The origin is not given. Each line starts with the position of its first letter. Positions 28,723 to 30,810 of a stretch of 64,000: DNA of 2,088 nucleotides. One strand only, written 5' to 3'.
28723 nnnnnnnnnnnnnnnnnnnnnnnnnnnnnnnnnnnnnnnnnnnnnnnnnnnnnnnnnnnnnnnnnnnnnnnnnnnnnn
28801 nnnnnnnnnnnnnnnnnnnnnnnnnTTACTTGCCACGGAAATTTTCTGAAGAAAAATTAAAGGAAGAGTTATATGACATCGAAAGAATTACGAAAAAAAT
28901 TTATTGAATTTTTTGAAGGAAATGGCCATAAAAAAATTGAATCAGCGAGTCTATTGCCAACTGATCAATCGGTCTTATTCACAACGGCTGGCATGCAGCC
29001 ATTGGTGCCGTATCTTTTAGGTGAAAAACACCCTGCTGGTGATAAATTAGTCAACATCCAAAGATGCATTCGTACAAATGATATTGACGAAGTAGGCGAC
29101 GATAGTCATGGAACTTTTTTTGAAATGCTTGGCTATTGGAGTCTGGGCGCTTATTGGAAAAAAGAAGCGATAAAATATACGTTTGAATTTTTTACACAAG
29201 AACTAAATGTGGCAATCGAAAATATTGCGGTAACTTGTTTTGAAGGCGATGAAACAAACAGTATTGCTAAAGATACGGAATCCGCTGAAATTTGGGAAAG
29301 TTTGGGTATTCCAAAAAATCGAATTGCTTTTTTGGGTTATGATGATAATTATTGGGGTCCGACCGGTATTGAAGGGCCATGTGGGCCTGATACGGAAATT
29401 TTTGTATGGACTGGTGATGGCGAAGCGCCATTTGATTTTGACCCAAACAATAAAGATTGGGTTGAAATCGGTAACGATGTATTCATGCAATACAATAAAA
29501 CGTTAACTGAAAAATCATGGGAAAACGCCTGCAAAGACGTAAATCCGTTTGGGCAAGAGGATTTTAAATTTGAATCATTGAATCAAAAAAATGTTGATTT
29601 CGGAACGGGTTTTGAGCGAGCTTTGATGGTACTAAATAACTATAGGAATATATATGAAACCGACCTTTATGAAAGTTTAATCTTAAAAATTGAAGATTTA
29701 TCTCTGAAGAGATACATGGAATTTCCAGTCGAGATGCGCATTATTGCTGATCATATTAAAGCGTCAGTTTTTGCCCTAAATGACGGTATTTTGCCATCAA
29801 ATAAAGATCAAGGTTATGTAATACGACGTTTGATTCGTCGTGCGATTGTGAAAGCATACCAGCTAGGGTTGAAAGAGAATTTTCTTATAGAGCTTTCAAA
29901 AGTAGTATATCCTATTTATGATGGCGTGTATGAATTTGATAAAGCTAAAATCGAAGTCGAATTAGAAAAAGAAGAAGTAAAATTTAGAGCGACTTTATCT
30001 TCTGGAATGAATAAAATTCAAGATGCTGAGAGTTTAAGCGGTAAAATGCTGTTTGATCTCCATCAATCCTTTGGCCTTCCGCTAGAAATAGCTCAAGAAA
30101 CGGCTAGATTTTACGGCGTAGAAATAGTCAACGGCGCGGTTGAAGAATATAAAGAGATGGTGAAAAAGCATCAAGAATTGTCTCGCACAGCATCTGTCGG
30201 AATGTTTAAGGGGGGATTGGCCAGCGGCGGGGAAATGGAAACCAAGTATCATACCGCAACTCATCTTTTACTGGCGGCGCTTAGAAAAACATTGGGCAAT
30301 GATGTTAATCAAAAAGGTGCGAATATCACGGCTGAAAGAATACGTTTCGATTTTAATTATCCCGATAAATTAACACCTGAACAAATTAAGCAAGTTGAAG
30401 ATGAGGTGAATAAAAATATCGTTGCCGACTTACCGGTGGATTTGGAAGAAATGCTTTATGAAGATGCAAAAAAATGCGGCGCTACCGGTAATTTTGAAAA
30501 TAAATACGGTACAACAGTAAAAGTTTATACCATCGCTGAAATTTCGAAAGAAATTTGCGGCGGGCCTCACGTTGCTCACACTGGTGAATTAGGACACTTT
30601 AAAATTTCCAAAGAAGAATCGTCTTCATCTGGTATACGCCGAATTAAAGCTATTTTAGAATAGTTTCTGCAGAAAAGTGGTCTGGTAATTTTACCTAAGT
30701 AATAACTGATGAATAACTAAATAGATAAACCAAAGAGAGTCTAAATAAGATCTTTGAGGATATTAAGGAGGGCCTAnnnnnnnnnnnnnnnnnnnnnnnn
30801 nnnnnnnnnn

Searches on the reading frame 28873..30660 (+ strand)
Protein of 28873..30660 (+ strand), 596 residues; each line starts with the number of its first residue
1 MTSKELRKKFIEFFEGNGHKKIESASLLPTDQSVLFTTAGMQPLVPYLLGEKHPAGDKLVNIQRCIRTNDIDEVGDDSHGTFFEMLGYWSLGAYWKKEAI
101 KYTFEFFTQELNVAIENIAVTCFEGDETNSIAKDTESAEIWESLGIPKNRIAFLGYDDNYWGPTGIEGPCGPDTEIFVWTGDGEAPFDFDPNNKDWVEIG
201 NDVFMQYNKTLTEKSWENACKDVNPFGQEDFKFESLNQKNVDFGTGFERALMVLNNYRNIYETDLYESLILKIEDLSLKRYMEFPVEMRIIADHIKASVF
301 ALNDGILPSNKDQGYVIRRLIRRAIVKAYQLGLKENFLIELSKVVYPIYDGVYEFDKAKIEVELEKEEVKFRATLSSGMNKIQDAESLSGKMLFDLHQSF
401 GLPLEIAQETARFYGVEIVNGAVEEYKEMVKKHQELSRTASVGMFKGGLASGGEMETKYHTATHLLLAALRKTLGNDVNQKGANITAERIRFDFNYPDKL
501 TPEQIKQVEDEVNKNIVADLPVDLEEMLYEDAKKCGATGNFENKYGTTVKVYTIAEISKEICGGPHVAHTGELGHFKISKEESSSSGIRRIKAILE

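Call 32: search_protein_families(library=pfam, proteins=[window:28873-30660:+], max_evalue=0.001)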
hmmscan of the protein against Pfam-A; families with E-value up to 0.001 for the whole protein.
window:28873-30660:+ (596 aa): 2 families
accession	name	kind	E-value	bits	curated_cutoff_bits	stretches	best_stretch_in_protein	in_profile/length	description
PF01411.24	tRNA-synt_2c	-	5.4e-107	359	30.3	1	5-439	1-430/552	tRNA synthetases class II (A)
PF07973.19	tRNA_SAD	-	4e-16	59.1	24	1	549-591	1-43/44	Threonyl and Alanyl tRNA synthetase second additional domain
